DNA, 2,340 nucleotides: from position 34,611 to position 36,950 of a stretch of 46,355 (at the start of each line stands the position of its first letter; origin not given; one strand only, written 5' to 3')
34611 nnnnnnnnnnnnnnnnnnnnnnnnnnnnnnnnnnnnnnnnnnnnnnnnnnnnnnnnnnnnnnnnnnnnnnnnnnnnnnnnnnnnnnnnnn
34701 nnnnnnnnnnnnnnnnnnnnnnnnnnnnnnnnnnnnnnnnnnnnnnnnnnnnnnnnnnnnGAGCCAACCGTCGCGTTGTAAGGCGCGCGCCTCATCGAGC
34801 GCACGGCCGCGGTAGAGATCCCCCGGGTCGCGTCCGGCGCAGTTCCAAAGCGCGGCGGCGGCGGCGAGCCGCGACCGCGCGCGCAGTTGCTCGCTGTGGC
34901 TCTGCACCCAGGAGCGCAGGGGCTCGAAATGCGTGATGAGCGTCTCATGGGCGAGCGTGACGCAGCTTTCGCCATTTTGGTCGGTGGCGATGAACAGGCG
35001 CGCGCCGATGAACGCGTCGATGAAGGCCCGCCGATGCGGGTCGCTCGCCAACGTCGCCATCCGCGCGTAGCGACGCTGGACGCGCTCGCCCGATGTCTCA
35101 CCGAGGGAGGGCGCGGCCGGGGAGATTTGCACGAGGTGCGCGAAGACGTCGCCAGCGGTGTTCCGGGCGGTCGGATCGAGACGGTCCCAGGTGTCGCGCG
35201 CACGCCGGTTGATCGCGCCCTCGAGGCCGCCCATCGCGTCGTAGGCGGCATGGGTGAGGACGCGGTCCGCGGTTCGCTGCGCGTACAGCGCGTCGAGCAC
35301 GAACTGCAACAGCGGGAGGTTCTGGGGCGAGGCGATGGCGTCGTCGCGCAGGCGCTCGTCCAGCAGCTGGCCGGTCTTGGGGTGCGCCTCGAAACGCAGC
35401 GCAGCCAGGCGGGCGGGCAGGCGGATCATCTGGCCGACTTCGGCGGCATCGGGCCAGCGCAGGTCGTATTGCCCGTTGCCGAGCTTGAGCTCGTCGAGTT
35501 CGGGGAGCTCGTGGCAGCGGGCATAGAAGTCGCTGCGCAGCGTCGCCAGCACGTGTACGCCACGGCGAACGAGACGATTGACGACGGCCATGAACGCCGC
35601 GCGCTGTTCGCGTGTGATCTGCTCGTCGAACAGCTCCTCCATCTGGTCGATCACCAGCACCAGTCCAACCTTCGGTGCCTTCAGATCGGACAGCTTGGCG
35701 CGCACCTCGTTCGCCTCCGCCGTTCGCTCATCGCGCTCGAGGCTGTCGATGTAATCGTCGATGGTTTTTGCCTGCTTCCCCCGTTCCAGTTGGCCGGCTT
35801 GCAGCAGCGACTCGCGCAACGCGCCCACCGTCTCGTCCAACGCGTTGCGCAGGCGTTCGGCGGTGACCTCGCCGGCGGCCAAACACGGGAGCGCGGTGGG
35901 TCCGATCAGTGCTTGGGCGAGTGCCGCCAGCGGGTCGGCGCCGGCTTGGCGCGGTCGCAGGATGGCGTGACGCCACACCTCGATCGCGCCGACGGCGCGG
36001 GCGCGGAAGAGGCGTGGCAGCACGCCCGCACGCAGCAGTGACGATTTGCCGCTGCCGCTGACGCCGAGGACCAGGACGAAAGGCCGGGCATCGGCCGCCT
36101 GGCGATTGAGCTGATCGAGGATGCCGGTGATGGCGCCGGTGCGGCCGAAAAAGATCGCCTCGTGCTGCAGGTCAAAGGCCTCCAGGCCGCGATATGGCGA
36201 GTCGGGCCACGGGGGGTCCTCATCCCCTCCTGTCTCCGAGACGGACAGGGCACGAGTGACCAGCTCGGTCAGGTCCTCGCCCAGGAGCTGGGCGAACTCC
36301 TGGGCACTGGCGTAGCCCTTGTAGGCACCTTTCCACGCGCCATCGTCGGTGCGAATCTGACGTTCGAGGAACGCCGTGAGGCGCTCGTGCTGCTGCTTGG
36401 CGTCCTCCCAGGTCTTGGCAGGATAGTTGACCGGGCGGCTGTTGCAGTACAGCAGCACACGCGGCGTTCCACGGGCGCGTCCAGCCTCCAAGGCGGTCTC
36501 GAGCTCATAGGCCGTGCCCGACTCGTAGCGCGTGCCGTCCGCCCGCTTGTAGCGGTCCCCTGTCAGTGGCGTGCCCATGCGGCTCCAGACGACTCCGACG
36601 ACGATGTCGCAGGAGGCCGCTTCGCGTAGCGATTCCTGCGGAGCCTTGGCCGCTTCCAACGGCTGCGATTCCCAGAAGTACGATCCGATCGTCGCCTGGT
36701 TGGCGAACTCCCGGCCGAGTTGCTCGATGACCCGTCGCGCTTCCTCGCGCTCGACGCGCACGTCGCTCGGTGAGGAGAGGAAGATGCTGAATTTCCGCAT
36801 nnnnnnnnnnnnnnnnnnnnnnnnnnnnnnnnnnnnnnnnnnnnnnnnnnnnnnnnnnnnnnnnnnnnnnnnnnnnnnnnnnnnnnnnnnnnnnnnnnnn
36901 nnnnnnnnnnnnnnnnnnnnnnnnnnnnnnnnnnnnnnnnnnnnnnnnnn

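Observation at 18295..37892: Recurrent motif (core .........) upstream of several island transcription units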

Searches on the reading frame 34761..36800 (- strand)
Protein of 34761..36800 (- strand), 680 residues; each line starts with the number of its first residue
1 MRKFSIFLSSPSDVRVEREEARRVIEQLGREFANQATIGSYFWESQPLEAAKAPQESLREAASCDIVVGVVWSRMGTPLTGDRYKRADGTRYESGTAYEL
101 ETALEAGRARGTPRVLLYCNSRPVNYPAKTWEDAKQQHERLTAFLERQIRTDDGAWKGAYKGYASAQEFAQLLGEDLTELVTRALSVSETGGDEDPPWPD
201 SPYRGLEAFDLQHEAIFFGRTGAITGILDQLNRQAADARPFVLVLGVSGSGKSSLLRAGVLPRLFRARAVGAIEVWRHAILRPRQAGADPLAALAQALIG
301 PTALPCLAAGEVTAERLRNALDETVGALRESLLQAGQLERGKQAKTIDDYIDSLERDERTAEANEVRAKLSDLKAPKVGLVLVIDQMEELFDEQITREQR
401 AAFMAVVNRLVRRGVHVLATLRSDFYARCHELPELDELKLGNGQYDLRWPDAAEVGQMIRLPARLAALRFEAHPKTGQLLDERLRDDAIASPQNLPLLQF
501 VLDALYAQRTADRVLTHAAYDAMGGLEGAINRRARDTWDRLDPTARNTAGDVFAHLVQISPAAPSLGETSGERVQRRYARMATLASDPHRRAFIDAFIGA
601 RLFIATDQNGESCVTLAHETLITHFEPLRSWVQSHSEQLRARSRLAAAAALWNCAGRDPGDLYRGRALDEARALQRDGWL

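Call 44: find_homologous_proteins(query=window:34761-36800:-, max_evalue=1e-30)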
Query window:34761-36800:- (680 aa): 632 proteins with E <= 1e-30 among 8000 candidates; the best 120 are listed.
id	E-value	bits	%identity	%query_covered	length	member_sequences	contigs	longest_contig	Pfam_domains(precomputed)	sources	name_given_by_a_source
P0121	1.6e-283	960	66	98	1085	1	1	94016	PF25174.2,PF24814.2,PF24105.2,PF23381.2,PF25173.2,PF13271.12,PF25175.2,PF24817.2,PF20703.4,PF13191.13,PF24807.2,PF25047.1,PF00400.39,PF23414.2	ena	-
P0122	5.4e-230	783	68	77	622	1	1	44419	PF13271.12,PF20703.4,PF13191.13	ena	-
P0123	9.4e-132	459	42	99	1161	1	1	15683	PF20703.4,PF13191.13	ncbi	ncbi:MAG: nSTAND1 domain-containing NTPase [Gammaproteobacteria bacterium]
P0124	2.7e-131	457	41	99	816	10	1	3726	PF20703.4,PF13191.13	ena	-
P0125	6.5e-131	456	41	99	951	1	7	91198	PF20703.4,PF13191.13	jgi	jgi:hypothetical protein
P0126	2.2e-128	448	38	99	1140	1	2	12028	PF13431.13,PF21325.4,PF13176.13,PF24885.2,PF13428.13,PF20703.4,PF13191.13,PF13374.13,PF17874.8,PF00515.35,PF13424.13,PF13432.13,PF13181.13,PF07719.24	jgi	-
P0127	8.5e-128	446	39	100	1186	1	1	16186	PF13431.13,PF13176.13,PF24885.2,PF13428.13,PF20703.4,PF13191.13,PF13374.13,PF14559.13,PF10516.16,PF17874.8,PF00515.35,PF13424.13,PF13432.13,PF13181.13,PF07719.24,PF13174.13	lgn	-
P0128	9.8e-127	442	38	99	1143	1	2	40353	PF23774.2,PF13431.13,PF21325.4,PF10952.16,PF13176.13,PF24885.2,PF13428.13,PF20703.4,PF13191.13,PF13374.13,PF07721.21,PF14559.13,PF17874.8,PF00515.35,PF13424.13,PF13432.13,PF13181.13,PF07719.24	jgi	jgi:tetratricopeptide (TPR) repeat protein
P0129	2.5e-125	438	40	100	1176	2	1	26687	PF13176.13,PF24885.2,PF13428.13,PF20703.4,PF13191.13,PF13374.13,PF14559.13,PF17874.8,PF00515.35,PF13424.13,PF13432.13,PF13181.13,PF07719.24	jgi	jgi:tetratricopeptide (TPR) repeat protein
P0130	2.7e-125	438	39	99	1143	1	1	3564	PF13431.13,PF13176.13,PF24885.2,PF13428.13,PF20703.4,PF13191.13,PF13374.13,PF07721.21,PF14559.13,PF17874.8,PF00515.35,PF13424.13,PF13432.13,PF13181.13,PF07719.24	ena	-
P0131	7.5e-125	436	40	99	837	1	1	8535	PF20703.4,PF00400.39,PF13191.13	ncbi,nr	ncbi:MAG: AAA family ATPase [Candidatus Wallbacteria bacterium]|nr:AAA family ATPase [Candidatus Wal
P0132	1.8e-124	435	40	99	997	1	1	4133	PF20703.4,PF07719.24,PF13191.13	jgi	jgi:tetratricopeptide (TPR) repeat protein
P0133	3.1e-124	434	38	99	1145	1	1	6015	PF13176.13,PF24885.2,PF20703.4,PF13191.13,PF13374.13,PF17874.8,PF00515.35,PF13424.13,PF13432.13,PF13181.13,PF12968.14,PF07719.24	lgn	-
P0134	3.2e-124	434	38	99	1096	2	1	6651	PF13431.13,PF13176.13,PF24885.2,PF13428.13,PF20703.4,PF13191.13,PF13374.13,PF07721.21,PF14559.13,PF24575.2,PF17874.8,PF00515.35,PF13424.13,PF13432.13,PF13181.13,PF07719.24,PF13174.13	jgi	-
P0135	4.3e-124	434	41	99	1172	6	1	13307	PF00515.35,PF20703.4,PF07719.24,PF13191.13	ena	-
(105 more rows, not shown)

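Call 45: find_encoding_contigs(protein=P0121, flank=10000, max_places=3)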
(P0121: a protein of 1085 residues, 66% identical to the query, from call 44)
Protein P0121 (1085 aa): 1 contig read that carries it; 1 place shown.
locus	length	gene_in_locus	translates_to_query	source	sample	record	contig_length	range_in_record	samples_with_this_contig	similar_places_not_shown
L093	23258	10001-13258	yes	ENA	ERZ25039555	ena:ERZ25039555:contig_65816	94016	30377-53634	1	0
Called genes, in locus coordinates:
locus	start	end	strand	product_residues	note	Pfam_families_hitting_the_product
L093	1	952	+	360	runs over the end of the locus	-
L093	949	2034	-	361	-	PF08240:ADH_N, PF16912:Glu_dehyd_C, PF00107:ADH_zinc_N, PF13602:ADH_zinc_N_2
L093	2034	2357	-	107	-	-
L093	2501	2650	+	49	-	-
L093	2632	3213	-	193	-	-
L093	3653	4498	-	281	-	PF17874:TPR_MalT, PF13424:TPR_12 (faint), PF07719:TPR_2 (faint)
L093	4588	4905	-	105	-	-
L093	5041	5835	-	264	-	PF13191:AAA_16, PF13401:AAA_22 (faint)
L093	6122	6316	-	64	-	PF00486:Trans_reg_C (weak)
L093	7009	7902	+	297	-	-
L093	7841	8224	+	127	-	-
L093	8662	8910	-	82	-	-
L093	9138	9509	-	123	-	-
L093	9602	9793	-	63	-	-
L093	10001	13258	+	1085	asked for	PF20703:nSTAND1, PF13191:AAA_16, PF23414:Beta-prop_EML_2 (weak), PF25173:Beta-prop_WDR3_1st, PF23381:Beta-prop_IFT122_1st, PF24814:WD40_Prp19, PF25174:Beta-prop_THOC3, PF25175:Beta-prop_WDR5, +6 more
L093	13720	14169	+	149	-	PF23381:Beta-prop_IFT122_1st, PF23393:Beta-prop_WDR90_POC16_2nd (weak), PF23414:Beta-prop_EML_2, PF24796:WDR55 (weak), PF24807:WD40_CDC20-Fz (weak), PF25168:Beta-prop_WDR36-Utp21_2nd (weak), PF25173:Beta-prop_WDR3_1st, PF25174:Beta-prop_THOC3, +7 more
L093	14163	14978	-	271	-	PF04773:FecR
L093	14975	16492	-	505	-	PF00515:TPR_1 (faint), PF07719:TPR_2 (faint), PF13432:TPR_16 (faint)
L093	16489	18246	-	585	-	-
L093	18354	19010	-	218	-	-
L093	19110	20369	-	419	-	PF01663:Phosphodiest (faint)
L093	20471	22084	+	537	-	PF13692:Glyco_trans_1_4 (weak)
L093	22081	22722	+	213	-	PF00132:Hexapep (faint), PF25087:GMPPB_C (faint)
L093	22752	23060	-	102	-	PF01845:CcdB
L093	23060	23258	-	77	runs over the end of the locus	PF07362:CcdA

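Call 46: find_encoding_contigs(protein=P0122, flank=10000, max_places=3)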
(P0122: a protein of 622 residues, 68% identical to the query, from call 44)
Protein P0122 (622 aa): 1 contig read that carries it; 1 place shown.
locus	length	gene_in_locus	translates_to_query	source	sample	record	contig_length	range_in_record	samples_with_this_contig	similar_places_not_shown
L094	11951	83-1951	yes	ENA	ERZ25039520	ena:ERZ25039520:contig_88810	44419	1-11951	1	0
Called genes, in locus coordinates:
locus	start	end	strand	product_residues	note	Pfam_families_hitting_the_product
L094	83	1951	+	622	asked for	PF13271:DUF4062 (faint), PF20703:nSTAND1, PF13191:AAA_16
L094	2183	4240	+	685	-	PF23381:Beta-prop_IFT122_1st, PF25174:Beta-prop_THOC3, PF23414:Beta-prop_EML_2, PF24807:WD40_CDC20-Fz, PF24817:WD40_WDHD1_1st, PF23381:Beta-prop_IFT122_1st, PF23414:Beta-prop_EML_2, PF24105:Beta-prop_CAF1B_HIR1, +58 more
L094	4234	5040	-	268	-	PF04773:FecR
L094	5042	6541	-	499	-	PF07719:TPR_2 (faint), PF13371:TPR_9 (faint), PF13432:TPR_16 (weak), PF10082:BBP2_2 (weak)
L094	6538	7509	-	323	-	-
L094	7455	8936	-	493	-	-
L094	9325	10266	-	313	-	-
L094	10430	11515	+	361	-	PF13489:Methyltransf_23, PF13847:Methyltransf_31 (weak), PF08241:Methyltransf_11, PF08242:Methyltransf_12, PF13649:Methyltransf_25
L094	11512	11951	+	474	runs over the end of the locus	PF00535:Glycos_transf_2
